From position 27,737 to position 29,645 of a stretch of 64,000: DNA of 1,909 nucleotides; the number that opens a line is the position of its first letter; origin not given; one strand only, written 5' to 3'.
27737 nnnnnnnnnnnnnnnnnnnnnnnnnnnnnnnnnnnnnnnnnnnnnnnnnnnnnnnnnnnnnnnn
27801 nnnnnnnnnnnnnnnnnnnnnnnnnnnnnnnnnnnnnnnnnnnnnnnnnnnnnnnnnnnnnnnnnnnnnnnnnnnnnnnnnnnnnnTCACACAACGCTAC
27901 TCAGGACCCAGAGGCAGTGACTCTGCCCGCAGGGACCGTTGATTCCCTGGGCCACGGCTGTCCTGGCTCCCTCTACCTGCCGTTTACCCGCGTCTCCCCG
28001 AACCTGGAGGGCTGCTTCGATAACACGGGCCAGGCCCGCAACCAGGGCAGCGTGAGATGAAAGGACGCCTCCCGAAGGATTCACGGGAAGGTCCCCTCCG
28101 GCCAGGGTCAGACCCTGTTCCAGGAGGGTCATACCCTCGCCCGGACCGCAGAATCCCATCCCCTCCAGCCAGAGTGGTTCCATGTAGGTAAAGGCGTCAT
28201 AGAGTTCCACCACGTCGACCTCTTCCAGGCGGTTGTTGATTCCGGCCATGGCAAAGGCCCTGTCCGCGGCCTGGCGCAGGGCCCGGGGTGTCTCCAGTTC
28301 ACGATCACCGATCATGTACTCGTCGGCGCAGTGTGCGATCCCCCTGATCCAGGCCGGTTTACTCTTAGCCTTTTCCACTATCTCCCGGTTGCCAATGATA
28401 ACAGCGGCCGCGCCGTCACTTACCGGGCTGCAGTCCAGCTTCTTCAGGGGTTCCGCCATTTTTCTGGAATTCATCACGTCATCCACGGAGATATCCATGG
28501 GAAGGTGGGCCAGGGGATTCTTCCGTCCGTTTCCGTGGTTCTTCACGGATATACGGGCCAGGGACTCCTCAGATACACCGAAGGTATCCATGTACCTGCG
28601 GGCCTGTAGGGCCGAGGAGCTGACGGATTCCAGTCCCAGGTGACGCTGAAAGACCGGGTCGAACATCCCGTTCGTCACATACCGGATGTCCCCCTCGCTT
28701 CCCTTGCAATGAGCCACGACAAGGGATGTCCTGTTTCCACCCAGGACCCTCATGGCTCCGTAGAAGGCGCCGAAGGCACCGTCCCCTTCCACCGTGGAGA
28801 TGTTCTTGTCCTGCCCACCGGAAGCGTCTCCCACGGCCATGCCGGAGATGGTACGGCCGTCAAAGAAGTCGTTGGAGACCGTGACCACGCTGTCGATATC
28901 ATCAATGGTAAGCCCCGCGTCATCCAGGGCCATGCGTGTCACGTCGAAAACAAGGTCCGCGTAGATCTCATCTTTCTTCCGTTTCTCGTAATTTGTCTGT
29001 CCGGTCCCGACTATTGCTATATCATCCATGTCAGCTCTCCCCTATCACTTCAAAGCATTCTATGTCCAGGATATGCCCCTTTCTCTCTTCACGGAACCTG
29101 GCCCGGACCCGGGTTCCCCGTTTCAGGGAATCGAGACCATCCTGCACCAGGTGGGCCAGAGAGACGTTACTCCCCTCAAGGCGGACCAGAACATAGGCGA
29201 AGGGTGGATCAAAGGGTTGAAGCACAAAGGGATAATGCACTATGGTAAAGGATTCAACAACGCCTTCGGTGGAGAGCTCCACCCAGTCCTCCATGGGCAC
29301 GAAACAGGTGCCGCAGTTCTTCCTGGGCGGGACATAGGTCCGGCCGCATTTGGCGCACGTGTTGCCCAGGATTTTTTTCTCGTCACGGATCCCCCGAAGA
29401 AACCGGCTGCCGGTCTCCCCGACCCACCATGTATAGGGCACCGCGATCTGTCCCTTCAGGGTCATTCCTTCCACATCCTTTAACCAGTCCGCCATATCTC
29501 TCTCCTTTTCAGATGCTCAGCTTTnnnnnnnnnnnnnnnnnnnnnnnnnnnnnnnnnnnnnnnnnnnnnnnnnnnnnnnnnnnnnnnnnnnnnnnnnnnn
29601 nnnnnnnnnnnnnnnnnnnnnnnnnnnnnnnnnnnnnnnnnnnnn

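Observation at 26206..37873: Tandemly duplicated [true thiolase + Cys-less thiolase-fold pair + two DUF35] modules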

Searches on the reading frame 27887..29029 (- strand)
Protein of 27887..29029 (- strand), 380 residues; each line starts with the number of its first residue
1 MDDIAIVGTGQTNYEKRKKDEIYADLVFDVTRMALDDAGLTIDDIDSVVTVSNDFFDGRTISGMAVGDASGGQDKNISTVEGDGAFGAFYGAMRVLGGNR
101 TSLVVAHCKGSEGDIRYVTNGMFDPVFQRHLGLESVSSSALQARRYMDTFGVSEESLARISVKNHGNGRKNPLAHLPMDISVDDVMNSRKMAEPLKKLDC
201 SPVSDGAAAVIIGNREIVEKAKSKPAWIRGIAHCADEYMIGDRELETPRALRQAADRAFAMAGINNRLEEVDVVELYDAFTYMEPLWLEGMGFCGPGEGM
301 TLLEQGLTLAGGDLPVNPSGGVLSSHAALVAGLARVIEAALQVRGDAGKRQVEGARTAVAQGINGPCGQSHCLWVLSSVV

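Call 3: search_protein_families(library=pfam, proteins=[window:27887-29029:-], max_evalue=0.01)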
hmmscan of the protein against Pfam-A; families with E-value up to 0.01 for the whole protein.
window:27887-29029:- (380 aa): 2 families
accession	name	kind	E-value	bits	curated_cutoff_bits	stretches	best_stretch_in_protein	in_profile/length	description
PF22691.2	Thiolase_C_1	-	1.5e-40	138.7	28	1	236-377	5-143/144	Thiolase C-terminal domain-like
PF00108.29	Thiolase_N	-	3e-09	37.1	26.4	1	140-214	156-258/260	Thiolase, N-terminal domain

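Call 7: search_solved_structures(query=window:27887-29029:-, max_evalue=0.001, show_alignments=2)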
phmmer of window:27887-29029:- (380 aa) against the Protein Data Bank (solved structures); distinct sequences matched with E-value up to 0.001: 18.
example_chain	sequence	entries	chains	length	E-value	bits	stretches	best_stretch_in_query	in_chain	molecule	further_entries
4yzo_A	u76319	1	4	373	1.8e-45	159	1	4-365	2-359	Putative acyl-CoA acyltransferase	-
7yvy_A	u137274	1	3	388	7.1e-45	157.1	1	5-369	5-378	Acetyl-CoA acetyltransferase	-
4u4e_A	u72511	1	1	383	8.8e-38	133.7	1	5-367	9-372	Thiolase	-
7pxp_C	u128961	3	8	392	1.2e-35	126.7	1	4-360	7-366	Benzoylsuccinyl-CoA thiolase subunit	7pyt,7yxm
6esq_A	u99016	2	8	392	1.2e-35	126.7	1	1-376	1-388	acetoacetyl-CoA thiolase | Acetyl-CoA acetyltransferase thiolase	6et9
6hsj_A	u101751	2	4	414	1.2e-34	123.4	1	4-363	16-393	SCP2-thiolase (type-1)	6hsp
6hrv_A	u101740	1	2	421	1.3e-34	123.4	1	4-363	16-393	SCP2-thiolase (type-1)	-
9myr_A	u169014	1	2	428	8e-30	107.5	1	139-370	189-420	Nonspecific lipid-transfer protein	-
6ok1_A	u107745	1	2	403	5.7e-25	91.6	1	5-362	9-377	Lipid-transfer protein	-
3zbl_A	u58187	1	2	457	1.2e-20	77.3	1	151-352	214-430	3-KETOACYL-COA THIOLASE-LIKE PROTEIN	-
3zbk_A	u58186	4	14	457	1.2e-20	77.3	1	151-352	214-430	3-KETOACYL-COA THIOLASE-LIKE PROTEIN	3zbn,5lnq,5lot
3zbg_A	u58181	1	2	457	1.4e-20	77.2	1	151-352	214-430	3-KETOACYL-COA THIOLASE-LIKE PROTEIN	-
4bia_A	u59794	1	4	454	2.8e-20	76.1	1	149-354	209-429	3-KETOACYL-COA THIOLASE, PUTATIVE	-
4bi9_A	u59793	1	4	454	9.8e-20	74.3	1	149-354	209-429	3-KETOACYL-COA THIOLASE, PUTATIVE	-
5m3k_C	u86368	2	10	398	2.4e-12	50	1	215-370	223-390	2,4-diacetylphloroglucinol biosynthesis protein PhlC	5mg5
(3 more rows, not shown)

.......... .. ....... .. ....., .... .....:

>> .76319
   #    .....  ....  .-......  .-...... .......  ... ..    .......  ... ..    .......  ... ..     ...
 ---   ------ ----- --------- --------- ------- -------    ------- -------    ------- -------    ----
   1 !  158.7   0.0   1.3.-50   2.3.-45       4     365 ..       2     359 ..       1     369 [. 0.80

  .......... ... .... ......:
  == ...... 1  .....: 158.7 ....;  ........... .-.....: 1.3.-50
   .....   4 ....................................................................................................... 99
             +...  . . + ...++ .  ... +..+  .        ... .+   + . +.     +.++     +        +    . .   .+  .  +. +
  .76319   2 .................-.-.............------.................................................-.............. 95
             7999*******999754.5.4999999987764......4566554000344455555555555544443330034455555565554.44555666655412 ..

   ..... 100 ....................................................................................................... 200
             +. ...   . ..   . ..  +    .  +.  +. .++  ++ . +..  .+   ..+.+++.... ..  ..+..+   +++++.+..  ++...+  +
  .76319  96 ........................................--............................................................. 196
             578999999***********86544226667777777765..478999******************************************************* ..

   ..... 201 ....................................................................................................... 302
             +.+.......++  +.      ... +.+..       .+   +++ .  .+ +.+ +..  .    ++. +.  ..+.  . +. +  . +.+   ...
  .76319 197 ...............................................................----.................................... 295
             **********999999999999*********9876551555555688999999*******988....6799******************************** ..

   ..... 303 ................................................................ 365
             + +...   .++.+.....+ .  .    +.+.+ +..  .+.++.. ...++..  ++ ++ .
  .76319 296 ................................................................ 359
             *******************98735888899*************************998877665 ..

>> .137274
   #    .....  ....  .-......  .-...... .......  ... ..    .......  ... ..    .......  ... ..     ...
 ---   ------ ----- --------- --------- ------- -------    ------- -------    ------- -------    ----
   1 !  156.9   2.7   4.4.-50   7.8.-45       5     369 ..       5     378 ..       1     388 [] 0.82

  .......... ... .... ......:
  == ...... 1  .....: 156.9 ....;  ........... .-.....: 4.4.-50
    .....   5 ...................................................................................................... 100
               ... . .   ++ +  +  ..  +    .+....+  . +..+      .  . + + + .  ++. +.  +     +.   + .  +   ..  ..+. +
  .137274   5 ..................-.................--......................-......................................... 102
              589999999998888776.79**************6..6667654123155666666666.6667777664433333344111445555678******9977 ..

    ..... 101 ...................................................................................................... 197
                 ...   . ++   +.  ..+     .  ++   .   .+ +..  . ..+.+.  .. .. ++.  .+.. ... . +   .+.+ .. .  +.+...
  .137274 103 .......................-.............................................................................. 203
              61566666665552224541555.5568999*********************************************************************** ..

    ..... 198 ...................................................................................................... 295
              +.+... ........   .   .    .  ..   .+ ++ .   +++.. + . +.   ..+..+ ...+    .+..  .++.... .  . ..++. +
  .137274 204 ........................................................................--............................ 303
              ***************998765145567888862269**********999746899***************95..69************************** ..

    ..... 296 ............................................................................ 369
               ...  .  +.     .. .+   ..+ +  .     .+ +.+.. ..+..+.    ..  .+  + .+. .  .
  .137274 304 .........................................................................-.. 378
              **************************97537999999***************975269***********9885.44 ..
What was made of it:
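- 27887..29029 (-): B2, Cys-less thiolase-fold protein of the Ltp4-like type. Calls 3 and 7.
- On Thiolase-fold steroid aldolases (Ltp2 / Sal): In B the Cys lies in a deletion (call 7).
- Checked: In B2 the Cys lies in a 3-residue deletion, and the GHP His is kept (call 7).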

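Call 9: find_encoding_contigs(protein=window:27887-29029:-, flank=10000, max_places=6)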
Protein window:27887-29029:- (380 aa): 1 contig read that carries it; 1 place shown.
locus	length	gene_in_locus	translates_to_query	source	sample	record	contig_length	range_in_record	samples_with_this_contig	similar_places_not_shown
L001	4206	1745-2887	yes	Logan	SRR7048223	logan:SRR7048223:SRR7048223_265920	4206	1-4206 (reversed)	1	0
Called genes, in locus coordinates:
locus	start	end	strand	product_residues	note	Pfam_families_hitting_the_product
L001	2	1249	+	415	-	?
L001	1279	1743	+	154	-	PF12172:zf-ChsH2 (weak), PF01796:OB_ChsH2_C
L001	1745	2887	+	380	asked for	PF00108:Thiolase_N (weak), PF22691:Thiolase_C_1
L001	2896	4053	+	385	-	PF00108:Thiolase_N (weak), PF22691:Thiolase_C_1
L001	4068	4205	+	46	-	?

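Call 23: search_protein_families(library=ncbifam, proteins=[window:27887-29029:-], max_evalue=0.00001)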
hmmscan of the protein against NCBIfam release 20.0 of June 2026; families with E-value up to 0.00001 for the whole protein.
window:27887-29029:- (380 aa): 19 families
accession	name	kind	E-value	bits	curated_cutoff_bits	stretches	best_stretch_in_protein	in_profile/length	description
NF006180.0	PRK08313.1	subfamily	2.5e-85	286.7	514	1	3-378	5-384/389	thiolase domain-containing protein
NF004721.0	PRK06065.1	equivalog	1.1e-74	251.6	455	1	2-362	10-378/393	thiolase domain-containing protein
NF004720.0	PRK06064.1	subfamily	1.4e-73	247.9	420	1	1-377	1-386/389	thiolase domain-containing protein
NF004722.0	PRK06066.1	equivalog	2e-64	218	516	1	2-364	4-371/385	thiolase domain-containing protein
NF004811.0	PRK06158.1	subfamily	4.1e-60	203.8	421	1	4-372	10-374/384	acetyl-CoA acetyltransferase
NF053570.1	AcCoTHIOL_METTL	equivalog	1.9e-59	201.4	600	1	1-377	1-382/385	acetyl-CoA acetyltransferase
NF004982.0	PRK06365.1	equivalog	3.8e-55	187.7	695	2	3-244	17-266/430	thiolase domain-containing protein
NF004810.0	PRK06157.1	equivalog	1.3e-52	179.3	403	1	1-371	6-389/400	acetyl-CoA acetyltransferase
NF005924.0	PRK07937.1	subfamily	3.2e-52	178.1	419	1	1-376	2-349/353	lipid-transfer protein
NF005704.0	PRK07516.1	subfamily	8.3e-52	176.4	412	1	2-363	2-373/389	thiolase domain-containing protein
NF006102.0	PRK08256.1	subfamily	7.2e-51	173.5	436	1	142-361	154-377/394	lipid-transfer protein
NF004715.0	PRK06059.1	equivalog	1.8e-50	172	424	1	2-362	4-387/399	lipid-transfer protein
NF009228.0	PRK12578.1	subfamily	9.6e-50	169.3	485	1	4-356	5-365/387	thiolase domain-containing protein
NF006010.0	PRK08142.1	subfamily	1.3e-47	162.4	462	1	16-372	18-379/388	thiolase domain-containing protein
NF005892.0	PRK07855.1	subfamily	1.1e-46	159.5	469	1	3-359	7-373/390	lipid-transfer protein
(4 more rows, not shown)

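Call 62: find_homologous_proteins(query=window:27887-29029:-, max_evalue=1e-20)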
Query window:27887-29029:- (380 aa): 6104 proteins with E <= 1e-20 among 8000 candidates; the best 120 are listed.
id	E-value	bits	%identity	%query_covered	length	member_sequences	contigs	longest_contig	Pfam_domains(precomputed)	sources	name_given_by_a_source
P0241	4.4e-250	847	100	100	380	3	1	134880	PF00108.30,PF22691.3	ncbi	-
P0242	1.1e-184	632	71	99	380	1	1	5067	PF00108.30,PF22691.3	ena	-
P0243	1.2e-184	632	72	99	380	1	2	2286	PF00108.30,PF22691.3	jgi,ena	-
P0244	2.3e-184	631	70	99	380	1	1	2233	PF00108.30,PF22691.3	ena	-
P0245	3.4e-184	630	71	99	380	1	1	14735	PF00108.30,PF22691.3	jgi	jgi:acetyl-CoA C-acetyltransferase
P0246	4.3e-184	630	72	99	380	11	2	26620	PF00108.30,PF22691.3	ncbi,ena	-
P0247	4.5e-184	630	71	99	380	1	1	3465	PF00108.30,PF22691.3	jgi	jgi:acetyl-CoA C-acetyltransferase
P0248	6.3e-184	629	72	99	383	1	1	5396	PF00108.30,PF22691.3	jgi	jgi:acetyl-CoA C-acetyltransferase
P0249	8.0e-184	629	70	99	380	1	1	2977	PF00108.30,PF22691.3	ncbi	-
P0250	1.0e-183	629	70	99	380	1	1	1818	PF00108.30,PF22691.3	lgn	-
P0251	1.1e-183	629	70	99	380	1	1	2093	PF00108.30,PF22691.3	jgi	jgi:acetyl-CoA C-acetyltransferase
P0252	1.2e-183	629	71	99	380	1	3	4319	PF00108.30,PF22691.3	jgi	jgi:acetyl-CoA C-acetyltransferase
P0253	1.3e-183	628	71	99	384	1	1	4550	PF00108.30,PF22691.3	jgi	jgi:acetyl-CoA C-acetyltransferase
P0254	1.5e-183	628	69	99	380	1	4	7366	PF00108.30,PF22691.3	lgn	-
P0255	2.2e-183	628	69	99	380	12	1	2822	PF00108.30,PF22691.3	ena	-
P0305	2.4e-178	611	68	99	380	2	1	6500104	PF00108.30,PF22691.3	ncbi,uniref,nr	ncbi:thiolase family protein [Desulfomonile tiedjei]|uniref:Acetyl-CoA acetyltransferase n=1 Tax=Des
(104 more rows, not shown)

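Call 63: find_encoding_contigs(protein=P0305, flank=10000, max_places=1)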
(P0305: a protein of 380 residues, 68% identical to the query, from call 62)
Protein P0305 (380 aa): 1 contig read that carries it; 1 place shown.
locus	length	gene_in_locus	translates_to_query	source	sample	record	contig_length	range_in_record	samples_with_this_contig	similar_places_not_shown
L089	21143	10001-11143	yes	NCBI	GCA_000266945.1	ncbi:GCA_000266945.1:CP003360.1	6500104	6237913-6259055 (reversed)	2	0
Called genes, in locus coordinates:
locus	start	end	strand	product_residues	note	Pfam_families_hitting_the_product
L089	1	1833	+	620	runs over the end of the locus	PF01208:URO-D, PF02607:B12-binding_2, PF02310:B12-binding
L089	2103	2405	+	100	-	PF09723:Zn_ribbon_8 (weak)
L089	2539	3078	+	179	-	PF04982:TM_HPP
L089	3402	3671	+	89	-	-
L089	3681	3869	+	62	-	-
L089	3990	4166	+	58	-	-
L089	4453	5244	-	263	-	PF00378:ECH_1, PF16113:ECH_2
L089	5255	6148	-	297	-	PF01210:NAD_Gly3P_dh_N (weak), PF01262:AlaDh_PNT_C (weak), PF02737:3HCDH_N, PF03446:NAD_binding_2 (faint), PF00725:3HCDH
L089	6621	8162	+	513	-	PF00501:AMP-binding, PF13193:AMP-binding_C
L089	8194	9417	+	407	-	PF00108:Thiolase_N, PF00109:ketoacyl-synt (faint), PF02803:Thiolase_C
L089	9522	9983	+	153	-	PF01796:OB_ChsH2_C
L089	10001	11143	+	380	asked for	PF00108:Thiolase_N (faint), PF22691:Thiolase_C_1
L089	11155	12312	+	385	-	PF00108:Thiolase_N, PF22691:Thiolase_C_1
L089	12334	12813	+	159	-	PF12172:zf-ChsH2, PF01796:OB_ChsH2_C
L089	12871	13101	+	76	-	-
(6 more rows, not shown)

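Call 73: predict_structure(alignment_id=A5)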
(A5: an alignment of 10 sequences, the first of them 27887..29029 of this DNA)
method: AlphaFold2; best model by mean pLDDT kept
length: 380 residues; sequences in the alignment: 10
mean_pLDDT: 71.5   pTM: 0.82
mean pLDDT of the five models: 71.5, 65.4, 63.7, 61.2, 54.6
residues with pLDDT >= 90: 88; 70-90: 143; 50-70: 71; < 50: 78
segments of 3 or more residues with pLDDT < 50: 56-61, 70-80, 111-134, 188-202, 236-246, 320-327, 366-368
pLDDT, mean of each block of 10 residues (from residue 1): 90 66 76 96 89 52 51 34 77 91 82 36 34 51 75 79 74 64 65 38 70 96 93 59 52 90 93 74 76 86 78 66 49 86 89 90 61 90
secondary structure, 60 per line:
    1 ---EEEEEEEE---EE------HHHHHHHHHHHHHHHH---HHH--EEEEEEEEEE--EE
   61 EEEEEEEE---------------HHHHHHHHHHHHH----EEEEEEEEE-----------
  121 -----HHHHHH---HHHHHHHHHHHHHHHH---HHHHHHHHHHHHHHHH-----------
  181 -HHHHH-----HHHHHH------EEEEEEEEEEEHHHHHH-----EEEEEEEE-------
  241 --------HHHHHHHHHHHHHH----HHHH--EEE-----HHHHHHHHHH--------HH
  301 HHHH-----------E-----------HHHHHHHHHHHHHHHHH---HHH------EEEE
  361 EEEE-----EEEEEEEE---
elements in order: E4-11 H23-38 E47-56 E59-68 H84-96 E101-109 H126-131 H135-150 H154-169 H182-186 H192-197 E204-214 H215-220 E226-233 H249-262 H267-270 E273-275 H281-290 H299-304 H328-344 E357-364 E370-377
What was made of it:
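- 27887..29029 (-): The AF2 model has pLDDT 71.5 (call 73).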

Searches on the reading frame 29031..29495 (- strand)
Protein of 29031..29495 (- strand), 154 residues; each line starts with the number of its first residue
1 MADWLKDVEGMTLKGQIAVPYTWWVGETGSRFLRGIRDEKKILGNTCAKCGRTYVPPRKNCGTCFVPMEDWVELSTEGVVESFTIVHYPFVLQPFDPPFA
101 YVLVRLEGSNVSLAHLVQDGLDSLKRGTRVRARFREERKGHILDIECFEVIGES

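Call 3: search_protein_families(library=pfam, proteins=[window:29031-29495:-], max_evalue=0.01)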
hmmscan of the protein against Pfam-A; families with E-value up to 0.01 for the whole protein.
window:29031-29495:- (154 aa): 2 families
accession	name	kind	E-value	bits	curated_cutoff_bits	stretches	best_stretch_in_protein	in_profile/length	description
PF01796.24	OB_ChsH2_C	-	1.1e-15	57.7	27.1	1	71-135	1-65/65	ChsH2, C-terminal OB-fold domain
PF12172.15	zf-ChsH2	-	2.9e-06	27.4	23.2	1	37-66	4-33/37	ChsH2, rubredoxin-like zinc ribbon domain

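Call 47: search_protein_families(library=ncbifam, proteins=[window:29031-29495:-], max_evalue=1e-10)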
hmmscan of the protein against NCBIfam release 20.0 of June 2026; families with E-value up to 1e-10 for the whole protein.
window:29031-29495:- (154 aa): 0 families
